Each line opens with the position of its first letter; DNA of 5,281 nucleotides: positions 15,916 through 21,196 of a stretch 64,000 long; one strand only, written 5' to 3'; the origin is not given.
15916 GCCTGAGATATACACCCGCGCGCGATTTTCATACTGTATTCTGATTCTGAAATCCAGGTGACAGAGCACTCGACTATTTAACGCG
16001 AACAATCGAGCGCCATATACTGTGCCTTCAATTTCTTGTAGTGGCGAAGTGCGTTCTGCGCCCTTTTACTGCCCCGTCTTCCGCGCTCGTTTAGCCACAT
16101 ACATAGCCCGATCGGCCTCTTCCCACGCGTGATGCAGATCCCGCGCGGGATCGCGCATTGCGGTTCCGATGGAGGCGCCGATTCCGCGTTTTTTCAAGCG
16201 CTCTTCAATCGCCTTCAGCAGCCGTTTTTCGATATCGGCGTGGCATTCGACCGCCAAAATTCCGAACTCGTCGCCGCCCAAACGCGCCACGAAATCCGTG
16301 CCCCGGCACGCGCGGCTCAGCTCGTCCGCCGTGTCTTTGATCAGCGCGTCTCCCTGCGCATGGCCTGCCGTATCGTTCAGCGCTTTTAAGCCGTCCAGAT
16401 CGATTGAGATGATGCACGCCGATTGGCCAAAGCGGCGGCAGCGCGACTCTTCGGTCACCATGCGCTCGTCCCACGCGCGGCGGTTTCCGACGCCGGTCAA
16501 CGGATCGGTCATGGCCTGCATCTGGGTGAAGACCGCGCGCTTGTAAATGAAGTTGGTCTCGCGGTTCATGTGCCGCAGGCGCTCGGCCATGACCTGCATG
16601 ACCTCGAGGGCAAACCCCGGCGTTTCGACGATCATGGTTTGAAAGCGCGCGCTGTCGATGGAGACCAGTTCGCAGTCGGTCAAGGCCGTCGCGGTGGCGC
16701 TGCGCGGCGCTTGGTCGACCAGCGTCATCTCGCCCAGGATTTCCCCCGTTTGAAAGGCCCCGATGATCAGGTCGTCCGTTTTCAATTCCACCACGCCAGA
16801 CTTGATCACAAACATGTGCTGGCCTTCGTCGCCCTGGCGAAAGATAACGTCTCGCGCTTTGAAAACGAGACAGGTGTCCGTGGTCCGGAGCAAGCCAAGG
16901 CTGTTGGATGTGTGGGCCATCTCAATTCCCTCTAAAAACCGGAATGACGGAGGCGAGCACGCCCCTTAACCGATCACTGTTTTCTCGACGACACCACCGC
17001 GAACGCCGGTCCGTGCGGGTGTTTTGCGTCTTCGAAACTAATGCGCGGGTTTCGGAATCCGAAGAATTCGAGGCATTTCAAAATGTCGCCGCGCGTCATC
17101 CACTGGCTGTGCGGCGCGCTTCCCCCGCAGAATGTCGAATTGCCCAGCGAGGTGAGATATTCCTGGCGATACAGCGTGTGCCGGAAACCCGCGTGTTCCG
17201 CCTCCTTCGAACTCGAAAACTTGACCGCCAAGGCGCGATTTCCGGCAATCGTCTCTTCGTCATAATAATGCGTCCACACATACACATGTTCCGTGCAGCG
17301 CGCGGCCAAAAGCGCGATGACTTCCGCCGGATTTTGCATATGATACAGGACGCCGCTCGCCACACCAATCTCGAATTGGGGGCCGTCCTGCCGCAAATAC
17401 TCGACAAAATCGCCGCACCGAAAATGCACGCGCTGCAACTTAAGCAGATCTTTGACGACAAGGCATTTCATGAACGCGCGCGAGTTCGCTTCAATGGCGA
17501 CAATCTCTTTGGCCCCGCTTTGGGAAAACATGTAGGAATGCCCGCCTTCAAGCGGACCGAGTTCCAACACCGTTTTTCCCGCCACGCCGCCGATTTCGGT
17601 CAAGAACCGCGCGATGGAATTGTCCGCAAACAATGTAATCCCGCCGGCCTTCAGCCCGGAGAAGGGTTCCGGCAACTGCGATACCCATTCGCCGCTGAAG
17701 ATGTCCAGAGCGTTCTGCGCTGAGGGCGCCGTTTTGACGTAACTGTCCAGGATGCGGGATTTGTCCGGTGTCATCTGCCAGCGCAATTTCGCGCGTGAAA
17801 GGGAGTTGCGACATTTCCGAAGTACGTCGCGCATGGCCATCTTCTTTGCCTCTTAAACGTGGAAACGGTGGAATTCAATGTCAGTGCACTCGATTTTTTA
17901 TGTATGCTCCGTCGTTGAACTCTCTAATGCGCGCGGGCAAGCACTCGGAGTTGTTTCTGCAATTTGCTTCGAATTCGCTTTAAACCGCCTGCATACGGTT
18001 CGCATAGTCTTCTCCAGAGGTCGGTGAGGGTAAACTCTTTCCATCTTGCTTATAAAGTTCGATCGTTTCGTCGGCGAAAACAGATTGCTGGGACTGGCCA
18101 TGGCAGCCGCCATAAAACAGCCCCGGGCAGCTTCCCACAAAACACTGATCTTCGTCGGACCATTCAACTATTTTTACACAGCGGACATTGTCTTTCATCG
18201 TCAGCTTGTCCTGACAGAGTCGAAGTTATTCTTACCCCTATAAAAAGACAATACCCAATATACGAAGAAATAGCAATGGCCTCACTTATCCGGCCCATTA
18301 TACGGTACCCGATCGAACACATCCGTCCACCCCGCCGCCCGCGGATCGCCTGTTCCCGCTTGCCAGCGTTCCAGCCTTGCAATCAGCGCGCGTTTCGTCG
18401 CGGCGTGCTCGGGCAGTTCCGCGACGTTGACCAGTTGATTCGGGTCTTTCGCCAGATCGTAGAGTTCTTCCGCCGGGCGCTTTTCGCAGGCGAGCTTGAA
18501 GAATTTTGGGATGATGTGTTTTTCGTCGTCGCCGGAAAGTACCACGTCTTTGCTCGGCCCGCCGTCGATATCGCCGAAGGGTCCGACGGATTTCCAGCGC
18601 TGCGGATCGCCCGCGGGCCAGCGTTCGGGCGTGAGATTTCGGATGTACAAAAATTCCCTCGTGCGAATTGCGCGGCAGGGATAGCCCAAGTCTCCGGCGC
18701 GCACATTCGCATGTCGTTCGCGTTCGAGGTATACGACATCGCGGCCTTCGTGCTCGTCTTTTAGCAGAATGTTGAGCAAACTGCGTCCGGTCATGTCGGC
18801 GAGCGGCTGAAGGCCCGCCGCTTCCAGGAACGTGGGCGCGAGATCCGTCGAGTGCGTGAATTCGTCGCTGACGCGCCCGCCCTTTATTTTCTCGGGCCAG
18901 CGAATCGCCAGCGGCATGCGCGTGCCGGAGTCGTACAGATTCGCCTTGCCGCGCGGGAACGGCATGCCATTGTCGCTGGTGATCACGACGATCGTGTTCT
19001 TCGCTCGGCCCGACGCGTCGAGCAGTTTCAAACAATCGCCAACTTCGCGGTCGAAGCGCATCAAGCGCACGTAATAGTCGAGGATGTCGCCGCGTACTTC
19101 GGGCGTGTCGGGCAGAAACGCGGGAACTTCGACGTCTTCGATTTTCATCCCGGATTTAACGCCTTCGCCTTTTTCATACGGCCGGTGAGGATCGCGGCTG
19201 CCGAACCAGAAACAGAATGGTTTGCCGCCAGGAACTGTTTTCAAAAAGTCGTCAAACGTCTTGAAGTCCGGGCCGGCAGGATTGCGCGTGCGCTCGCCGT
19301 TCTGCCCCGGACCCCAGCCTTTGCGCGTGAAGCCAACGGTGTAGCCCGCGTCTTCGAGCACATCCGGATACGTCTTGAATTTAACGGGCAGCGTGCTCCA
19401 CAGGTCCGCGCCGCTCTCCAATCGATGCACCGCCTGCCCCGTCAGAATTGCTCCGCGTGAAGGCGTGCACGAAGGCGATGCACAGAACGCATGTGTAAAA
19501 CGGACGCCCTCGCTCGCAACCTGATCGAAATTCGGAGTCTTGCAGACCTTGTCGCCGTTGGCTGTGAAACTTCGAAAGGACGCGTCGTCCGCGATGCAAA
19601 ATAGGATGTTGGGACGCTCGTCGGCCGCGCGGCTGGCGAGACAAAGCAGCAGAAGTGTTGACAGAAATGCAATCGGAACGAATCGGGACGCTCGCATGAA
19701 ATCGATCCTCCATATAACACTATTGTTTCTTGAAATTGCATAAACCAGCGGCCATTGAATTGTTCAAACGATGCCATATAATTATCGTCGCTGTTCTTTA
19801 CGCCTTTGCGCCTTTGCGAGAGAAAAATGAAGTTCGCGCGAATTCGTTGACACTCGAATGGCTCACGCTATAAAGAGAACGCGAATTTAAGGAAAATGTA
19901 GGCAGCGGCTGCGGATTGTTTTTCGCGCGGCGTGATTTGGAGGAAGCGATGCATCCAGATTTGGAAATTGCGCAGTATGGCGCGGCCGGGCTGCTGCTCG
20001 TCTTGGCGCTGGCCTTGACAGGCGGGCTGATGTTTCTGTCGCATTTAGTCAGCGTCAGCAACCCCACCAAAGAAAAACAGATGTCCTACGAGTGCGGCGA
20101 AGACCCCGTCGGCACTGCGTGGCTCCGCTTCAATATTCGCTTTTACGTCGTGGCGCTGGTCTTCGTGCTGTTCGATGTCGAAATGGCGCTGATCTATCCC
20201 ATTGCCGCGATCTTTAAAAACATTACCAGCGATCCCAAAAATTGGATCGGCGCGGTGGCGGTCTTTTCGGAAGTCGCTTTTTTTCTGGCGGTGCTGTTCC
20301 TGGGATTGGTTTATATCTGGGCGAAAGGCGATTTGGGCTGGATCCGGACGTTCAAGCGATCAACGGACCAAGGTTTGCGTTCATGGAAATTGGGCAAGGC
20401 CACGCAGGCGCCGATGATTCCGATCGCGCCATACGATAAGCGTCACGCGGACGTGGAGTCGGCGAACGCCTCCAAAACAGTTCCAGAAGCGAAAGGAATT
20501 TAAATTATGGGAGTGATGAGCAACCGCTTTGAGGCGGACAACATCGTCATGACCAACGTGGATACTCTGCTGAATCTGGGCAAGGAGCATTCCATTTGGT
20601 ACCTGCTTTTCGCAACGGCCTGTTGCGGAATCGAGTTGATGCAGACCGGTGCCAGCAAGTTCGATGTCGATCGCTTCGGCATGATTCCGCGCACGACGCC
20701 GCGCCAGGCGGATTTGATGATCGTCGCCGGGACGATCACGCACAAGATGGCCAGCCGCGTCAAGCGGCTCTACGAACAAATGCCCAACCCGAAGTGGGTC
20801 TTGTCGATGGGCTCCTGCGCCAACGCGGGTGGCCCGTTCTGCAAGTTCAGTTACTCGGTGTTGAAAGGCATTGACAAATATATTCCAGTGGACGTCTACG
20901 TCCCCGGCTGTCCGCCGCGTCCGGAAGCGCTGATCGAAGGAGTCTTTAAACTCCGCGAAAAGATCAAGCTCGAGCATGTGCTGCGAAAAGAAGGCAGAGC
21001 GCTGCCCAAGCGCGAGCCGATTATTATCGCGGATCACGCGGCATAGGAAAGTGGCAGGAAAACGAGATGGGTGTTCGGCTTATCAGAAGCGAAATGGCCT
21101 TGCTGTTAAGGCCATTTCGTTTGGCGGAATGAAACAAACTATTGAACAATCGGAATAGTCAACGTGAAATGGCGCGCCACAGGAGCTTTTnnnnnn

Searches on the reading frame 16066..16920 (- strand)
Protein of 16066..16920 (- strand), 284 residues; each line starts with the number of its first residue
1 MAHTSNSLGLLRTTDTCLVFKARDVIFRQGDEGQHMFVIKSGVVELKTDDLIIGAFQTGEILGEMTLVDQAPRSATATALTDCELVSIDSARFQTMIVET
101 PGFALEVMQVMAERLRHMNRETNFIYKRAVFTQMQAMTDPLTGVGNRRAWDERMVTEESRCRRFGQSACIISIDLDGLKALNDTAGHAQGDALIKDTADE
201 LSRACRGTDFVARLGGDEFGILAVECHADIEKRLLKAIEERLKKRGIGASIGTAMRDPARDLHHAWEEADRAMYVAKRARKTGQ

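Call 36: search_protein_families(library=pfam, proteins=[window:16066-16920:-], max_evalue=0.0001)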
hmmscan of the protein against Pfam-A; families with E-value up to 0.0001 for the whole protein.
window:16066-16920:- (284 aa): 2 families
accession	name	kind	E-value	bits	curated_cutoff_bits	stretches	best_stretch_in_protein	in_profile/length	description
PF00990.26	GGDEF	-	1.1e-31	110.2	23.8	1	136-281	1-159/161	Diguanylate cyclase, GGDEF domain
PF00027.35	cNMP_binding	-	9.4e-22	77.2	27.5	1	19-97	3-86/89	Cyclic nucleotide-binding domain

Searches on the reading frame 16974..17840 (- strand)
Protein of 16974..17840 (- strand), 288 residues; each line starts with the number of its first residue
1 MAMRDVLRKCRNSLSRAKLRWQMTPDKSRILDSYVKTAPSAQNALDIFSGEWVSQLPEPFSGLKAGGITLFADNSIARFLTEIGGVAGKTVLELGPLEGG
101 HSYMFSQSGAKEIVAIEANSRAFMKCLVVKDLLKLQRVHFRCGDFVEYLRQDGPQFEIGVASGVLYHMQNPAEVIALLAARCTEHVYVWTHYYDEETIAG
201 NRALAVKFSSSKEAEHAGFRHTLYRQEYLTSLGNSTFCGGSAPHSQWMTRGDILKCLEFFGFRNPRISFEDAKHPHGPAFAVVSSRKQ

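Call 36: search_protein_families(library=pfam, proteins=[window:16974-17840:-], max_evalue=0.0001)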
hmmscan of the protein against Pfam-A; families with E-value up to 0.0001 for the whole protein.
window:16974-17840:- (288 aa): 2 families
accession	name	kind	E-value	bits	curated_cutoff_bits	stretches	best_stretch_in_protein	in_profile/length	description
PF08003.17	Methyltransf_9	-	1e-05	25.2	23.8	1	76-178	104-205/315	Protein of unknown function (DUF1698)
PF13489.12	Methyltransf_23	-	3.4e-05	24.1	27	1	75-264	8-161/164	Methyltransferase domain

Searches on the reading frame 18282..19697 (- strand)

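Call 7: search_protein_families(library=pfam, proteins=[window:18282-19697:-], max_evalue=0.01)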
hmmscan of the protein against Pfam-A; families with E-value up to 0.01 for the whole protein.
window:18282-19697:- (471 aa): 3 families
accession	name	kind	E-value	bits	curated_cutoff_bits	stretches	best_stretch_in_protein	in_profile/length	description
PF00884.28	Sulfatase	-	1.4e-37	130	25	1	29-295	1-300/301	Sulfatase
PF16347.10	SGSH_C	-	4.6e-20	72.8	29.3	1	251-353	8-108/154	N-sulphoglucosamine sulphohydrolase, C-terminal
PF01663.27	Phosphodiest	-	5.4e-05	23.4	23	0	211-245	187-221/342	Type I phosphodiesterase / nucleotide pyrophosphatase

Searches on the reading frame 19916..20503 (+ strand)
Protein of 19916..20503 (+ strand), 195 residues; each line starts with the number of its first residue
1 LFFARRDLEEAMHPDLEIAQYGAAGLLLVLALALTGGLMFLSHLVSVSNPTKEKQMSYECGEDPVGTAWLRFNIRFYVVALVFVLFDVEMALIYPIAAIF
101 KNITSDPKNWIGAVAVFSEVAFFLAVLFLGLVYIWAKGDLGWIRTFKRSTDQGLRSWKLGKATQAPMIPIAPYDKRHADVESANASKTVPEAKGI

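Call 7: search_protein_families(library=pfam, proteins=[window:19916-20503:+], max_evalue=0.01)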
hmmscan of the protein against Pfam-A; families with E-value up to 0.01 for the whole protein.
window:19916-20503:+ (195 aa): 1 family
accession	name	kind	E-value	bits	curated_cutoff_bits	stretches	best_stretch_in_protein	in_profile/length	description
PF00507.24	Oxidored_q4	-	5.4e-31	107.2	23.3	1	38-142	4-99/99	NADH-ubiquinone/plastoquinone oxidoreductase, chain 3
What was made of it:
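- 19949..20503 (+): nuoA. Pfam Oxidored_q4, E 5e-31 (call 7).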

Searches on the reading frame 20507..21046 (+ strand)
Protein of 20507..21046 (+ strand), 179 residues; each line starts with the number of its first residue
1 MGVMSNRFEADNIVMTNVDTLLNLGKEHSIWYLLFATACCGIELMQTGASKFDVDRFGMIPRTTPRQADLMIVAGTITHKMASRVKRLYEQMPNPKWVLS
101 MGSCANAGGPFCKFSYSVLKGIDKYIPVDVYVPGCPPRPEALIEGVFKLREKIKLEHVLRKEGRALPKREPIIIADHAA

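Call 7: search_protein_families(library=pfam, proteins=[window:20507-21046:+], max_evalue=0.01)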
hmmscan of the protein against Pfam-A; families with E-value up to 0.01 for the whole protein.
window:20507-21046:+ (179 aa): 1 family
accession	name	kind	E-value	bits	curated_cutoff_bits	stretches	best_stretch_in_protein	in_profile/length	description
PF01058.29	Oxidored_q6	-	4.2e-29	101.3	27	1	39-148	1-127/128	NADH ubiquinone oxidoreductase, 20 Kd subunit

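Call 8: search_protein_families(library=ncbifam, proteins=[window:20507-21046:+], max_evalue=0.1)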
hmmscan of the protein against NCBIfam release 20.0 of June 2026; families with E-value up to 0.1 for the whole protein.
window:20507-21046:+ (179 aa): 17 families
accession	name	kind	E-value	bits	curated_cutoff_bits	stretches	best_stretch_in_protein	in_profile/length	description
NF005012.1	PRK06411.1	subfamily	1.4e-70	236.1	116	1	8-157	14-162/166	NADH-quinone oxidoreductase subunit NuoB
NF011393.0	PRK14818.1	equivalog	1.9e-70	235.9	255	1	14-162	17-164/173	NADH dehydrogenase subunit B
NF011388.0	PRK14813.1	equivalog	6.4e-69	231.6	294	1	1-168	1-168/189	NADH dehydrogenase subunit B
TIGR01957.1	nuoB_fam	subfamily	5e-66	221.1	142.7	1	12-154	1-143/145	NADH-quinone oxidoreductase subunit B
NF011394.0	PRK14819.1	equivalog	3.6e-61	207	312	1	9-158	12-161/264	NADH-quinone oxidoreductase subunit B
NF011391.0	PRK14816.1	equivalog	9.3e-61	204.8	283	1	10-160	34-184/196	NADH-quinone oxidoreductase subunit B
NF011390.0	PRK14815.1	equivalog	2.2e-60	203.1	281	1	11-161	16-165/183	NADH dehydrogenase subunit B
NF009808.0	PRK13292.1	equivalog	1.8e-56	191.5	1156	1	9-157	6-153/791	NADH-quinone oxidoreductase subunit B/C/D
NF011395.0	PRK14820.1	equivalog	1.2e-55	188.1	263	1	8-162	13-166/180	NADH-quinone oxidoreductase subunit B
NF011389.0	PRK14814.1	equivalog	2.7e-50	170.7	285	1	10-157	15-161/186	NADH dehydrogenase subunit B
NF011392.0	PRK14817.1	equivalog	5.3e-48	163.1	271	1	5-155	13-162/182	NADH-quinone oxidoreductase subunit B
TIGR03294.1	FrhG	equivalog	8.3e-07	29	245.5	1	67-147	50-138/228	coenzyme F420 hydrogenase subunit gamma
NF045520.1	H2_NiFeSe_small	exception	4.4e-05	23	470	1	43-156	91-212/314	NiFeSe hydrogenase small subunit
NF045875.1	F420_non_VhuG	exception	0.00076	18.8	450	1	119-151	133-165/286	F420-non-reducing hydrogenase subunit VhuG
NF040836.1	sulfhyd_HydD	equivalog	0.0047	16.1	500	0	112-142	116-146/261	NADPH-dependent hydrogenase/sulfhydrogenase 1 subunit delta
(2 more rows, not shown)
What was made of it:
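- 20507..21046 (+): nuoB. Pfam Oxidored_q6 and NCBIfam NuoB, 236 bits (calls 7, 8).
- Checked: Pfam and NCBIfam identify nuoA (19949..20503), nuoB (20507..21046), nuoC (24587..25156), nuoD, nuoH and nuoI (calls 7, 8).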
